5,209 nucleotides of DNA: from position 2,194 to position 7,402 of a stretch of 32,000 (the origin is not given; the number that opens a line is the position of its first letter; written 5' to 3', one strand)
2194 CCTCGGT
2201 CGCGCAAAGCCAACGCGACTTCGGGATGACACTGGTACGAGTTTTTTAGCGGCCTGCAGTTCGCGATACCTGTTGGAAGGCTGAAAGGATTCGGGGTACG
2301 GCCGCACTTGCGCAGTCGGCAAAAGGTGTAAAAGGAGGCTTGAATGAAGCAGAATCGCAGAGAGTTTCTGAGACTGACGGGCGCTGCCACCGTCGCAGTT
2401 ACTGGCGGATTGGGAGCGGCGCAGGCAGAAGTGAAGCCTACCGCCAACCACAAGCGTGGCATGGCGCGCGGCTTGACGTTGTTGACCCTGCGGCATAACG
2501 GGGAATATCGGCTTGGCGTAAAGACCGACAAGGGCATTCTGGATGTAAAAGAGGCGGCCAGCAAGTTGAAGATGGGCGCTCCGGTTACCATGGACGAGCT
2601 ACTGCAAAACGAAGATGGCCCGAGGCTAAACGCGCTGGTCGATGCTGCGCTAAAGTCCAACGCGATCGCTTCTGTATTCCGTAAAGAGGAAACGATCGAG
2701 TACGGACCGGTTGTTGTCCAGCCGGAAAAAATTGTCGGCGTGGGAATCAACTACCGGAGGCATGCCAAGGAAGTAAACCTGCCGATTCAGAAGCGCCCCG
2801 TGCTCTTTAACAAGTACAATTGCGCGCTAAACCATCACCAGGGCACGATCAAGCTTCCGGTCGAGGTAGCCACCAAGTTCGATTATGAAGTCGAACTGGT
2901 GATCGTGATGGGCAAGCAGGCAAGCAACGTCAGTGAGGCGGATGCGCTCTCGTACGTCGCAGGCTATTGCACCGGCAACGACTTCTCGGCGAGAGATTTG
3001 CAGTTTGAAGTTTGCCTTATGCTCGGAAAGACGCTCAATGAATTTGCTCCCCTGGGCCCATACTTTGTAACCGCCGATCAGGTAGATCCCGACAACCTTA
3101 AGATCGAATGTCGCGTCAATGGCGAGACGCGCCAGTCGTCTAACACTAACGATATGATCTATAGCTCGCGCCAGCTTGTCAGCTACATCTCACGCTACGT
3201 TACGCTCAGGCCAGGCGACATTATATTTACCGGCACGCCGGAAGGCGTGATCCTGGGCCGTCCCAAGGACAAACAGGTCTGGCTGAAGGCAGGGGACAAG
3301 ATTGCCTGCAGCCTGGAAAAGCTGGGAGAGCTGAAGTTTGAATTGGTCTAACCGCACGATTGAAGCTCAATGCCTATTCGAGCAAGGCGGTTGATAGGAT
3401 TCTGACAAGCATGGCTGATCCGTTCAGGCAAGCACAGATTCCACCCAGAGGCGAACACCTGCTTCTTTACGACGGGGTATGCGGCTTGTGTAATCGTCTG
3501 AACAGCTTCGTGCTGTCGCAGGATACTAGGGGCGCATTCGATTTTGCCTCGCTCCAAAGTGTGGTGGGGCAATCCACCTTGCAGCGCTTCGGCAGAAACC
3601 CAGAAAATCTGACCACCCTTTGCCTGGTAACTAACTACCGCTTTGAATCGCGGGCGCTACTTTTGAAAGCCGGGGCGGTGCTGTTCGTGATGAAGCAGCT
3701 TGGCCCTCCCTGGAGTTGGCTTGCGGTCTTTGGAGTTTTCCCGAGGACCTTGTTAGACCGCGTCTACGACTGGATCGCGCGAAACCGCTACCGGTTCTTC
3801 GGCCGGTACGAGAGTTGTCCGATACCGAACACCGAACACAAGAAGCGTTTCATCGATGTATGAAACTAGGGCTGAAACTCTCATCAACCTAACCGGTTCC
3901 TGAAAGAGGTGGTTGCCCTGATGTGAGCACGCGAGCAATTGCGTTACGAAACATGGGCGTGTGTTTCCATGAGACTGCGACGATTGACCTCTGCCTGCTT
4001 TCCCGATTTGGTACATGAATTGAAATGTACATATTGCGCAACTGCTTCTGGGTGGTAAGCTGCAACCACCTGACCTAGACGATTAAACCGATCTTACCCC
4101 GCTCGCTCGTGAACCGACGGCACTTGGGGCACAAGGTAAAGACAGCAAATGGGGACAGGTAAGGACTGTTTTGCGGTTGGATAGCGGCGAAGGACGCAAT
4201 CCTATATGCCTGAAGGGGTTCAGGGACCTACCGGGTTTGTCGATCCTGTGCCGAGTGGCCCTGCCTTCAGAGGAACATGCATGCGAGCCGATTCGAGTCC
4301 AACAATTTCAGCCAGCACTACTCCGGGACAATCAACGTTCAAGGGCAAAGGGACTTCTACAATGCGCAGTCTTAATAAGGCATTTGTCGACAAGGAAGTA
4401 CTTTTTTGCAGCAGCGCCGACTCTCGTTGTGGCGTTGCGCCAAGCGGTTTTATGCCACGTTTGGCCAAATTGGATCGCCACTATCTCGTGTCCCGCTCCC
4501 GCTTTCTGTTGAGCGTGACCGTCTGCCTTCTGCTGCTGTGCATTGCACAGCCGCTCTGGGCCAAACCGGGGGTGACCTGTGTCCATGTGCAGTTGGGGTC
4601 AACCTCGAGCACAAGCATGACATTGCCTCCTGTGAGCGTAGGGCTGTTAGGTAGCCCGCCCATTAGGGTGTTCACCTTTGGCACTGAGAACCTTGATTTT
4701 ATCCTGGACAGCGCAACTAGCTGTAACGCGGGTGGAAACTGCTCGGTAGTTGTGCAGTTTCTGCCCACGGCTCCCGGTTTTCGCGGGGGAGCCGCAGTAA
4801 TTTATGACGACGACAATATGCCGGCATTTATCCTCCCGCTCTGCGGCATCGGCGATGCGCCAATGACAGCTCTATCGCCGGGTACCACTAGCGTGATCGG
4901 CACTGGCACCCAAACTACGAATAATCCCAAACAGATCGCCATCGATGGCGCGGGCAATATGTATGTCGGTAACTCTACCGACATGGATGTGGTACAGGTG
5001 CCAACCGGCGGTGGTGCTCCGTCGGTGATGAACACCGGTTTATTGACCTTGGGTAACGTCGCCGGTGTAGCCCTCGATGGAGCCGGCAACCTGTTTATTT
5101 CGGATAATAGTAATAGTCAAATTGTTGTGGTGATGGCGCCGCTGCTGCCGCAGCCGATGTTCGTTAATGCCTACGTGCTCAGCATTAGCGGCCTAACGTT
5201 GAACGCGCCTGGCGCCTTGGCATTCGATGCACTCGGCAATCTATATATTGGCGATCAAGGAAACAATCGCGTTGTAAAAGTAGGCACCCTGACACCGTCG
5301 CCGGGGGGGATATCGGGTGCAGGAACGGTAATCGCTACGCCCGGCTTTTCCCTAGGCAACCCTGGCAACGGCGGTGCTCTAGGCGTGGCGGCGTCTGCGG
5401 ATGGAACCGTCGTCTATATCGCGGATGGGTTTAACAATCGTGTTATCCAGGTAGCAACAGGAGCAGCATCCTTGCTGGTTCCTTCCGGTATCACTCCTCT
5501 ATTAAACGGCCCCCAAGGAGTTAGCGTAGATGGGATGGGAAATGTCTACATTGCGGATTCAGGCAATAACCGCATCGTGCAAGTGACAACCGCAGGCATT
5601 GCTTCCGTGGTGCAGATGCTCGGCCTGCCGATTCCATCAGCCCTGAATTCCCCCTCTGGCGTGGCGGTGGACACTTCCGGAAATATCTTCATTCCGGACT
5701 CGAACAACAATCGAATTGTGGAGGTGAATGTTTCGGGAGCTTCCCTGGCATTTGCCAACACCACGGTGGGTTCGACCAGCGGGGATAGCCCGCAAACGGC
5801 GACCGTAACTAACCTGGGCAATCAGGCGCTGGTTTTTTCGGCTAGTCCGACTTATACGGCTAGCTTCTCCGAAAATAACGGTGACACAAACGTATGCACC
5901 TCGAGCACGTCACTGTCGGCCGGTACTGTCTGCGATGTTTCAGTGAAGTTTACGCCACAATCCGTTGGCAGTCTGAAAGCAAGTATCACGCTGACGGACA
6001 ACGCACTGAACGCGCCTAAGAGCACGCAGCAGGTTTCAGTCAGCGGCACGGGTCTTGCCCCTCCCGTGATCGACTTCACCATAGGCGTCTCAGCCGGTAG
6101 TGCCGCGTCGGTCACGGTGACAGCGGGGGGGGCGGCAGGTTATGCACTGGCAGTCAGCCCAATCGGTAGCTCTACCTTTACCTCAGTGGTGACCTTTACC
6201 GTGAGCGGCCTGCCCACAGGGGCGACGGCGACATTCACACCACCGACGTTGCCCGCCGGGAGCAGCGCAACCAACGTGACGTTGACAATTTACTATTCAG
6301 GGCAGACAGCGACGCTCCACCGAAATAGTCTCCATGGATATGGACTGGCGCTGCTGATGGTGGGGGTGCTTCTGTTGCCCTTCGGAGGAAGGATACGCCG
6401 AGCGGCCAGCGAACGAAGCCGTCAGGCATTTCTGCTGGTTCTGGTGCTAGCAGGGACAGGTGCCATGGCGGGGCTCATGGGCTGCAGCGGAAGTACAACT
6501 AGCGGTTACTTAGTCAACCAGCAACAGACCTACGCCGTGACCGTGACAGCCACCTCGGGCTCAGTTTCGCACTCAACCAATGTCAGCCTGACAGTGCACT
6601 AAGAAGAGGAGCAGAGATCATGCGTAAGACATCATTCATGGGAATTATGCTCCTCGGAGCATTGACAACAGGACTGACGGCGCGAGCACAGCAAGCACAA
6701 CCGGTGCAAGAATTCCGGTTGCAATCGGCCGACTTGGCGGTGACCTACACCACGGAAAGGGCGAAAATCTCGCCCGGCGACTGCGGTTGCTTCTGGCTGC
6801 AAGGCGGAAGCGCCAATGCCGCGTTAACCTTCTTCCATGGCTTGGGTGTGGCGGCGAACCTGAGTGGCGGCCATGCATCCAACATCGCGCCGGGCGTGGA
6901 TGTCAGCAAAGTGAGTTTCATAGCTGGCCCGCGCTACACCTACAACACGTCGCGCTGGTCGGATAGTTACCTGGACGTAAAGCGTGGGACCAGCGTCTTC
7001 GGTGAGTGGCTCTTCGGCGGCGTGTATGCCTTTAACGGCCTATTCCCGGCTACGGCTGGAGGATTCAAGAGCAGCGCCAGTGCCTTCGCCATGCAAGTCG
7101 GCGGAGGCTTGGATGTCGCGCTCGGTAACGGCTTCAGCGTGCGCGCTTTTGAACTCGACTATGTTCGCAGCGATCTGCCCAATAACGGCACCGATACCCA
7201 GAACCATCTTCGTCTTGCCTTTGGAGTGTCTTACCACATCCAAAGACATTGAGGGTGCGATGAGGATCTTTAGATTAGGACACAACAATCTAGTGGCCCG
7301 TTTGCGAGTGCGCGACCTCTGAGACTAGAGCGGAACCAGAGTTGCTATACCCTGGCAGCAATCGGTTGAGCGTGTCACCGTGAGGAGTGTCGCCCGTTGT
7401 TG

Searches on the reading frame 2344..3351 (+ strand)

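Call 47: search_protein_families(library=pfam, proteins=[window:2344-3351:+], max_evalue=0.001)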
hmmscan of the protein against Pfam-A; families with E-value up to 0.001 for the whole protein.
window:2344-3351:+ (335 aa): 1 family
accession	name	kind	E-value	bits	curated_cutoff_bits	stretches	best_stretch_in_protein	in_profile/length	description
PF01557.24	FAA_hydrolase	-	3.5e-63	213.6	23.9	1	129-333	1-212/214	Fumarylacetoacetate (FAA) hydrolase C-terminal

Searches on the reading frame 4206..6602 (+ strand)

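Call 47: search_protein_families(library=pfam, proteins=[window:4206-6602:+], max_evalue=0.001)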
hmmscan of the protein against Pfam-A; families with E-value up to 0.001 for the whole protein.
window:4206-6602:+ (798 aa): 6 families
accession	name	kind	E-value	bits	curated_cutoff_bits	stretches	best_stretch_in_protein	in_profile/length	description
PF01436.27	NHL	-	1.2e-20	72.9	20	2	433-458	1-26/28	NHL repeat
PF22073.2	Cep192_D4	-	5.6e-10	39.8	35.5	1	507-616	4-111/112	Cep192 domain 4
PF06739.17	SBBP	-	1.3e-07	31.9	20.5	0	473-496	7-28/38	Beta-propeller repeat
PF25021.1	TEN_NHL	-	1.3e-07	31.3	27.1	0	478-508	139-169/357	Teneurin NHL domain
PF22544.2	HYDIN_VesB_CFA65-like_Ig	-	1.6e-07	31.9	25.5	1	528-607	21-94/100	HYDIN/CFA65/VesB-like, Ig-like domain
PF08450.18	SGL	-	0.00025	21.2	26.3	0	337-465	90-215/246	SMP-30/Gluconolactonase/LRE-like region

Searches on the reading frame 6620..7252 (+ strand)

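Call 47: search_protein_families(library=pfam, proteins=[window:6620-7252:+], max_evalue=0.001)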
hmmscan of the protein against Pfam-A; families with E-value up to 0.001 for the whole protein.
window:6620-7252:+ (210 aa): 1 family
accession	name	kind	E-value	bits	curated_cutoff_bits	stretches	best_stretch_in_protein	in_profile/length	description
PF13505.12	OMP_b-brl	-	1.2e-05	26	28.7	1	14-205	4-173/175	Outer membrane protein beta-barrel domain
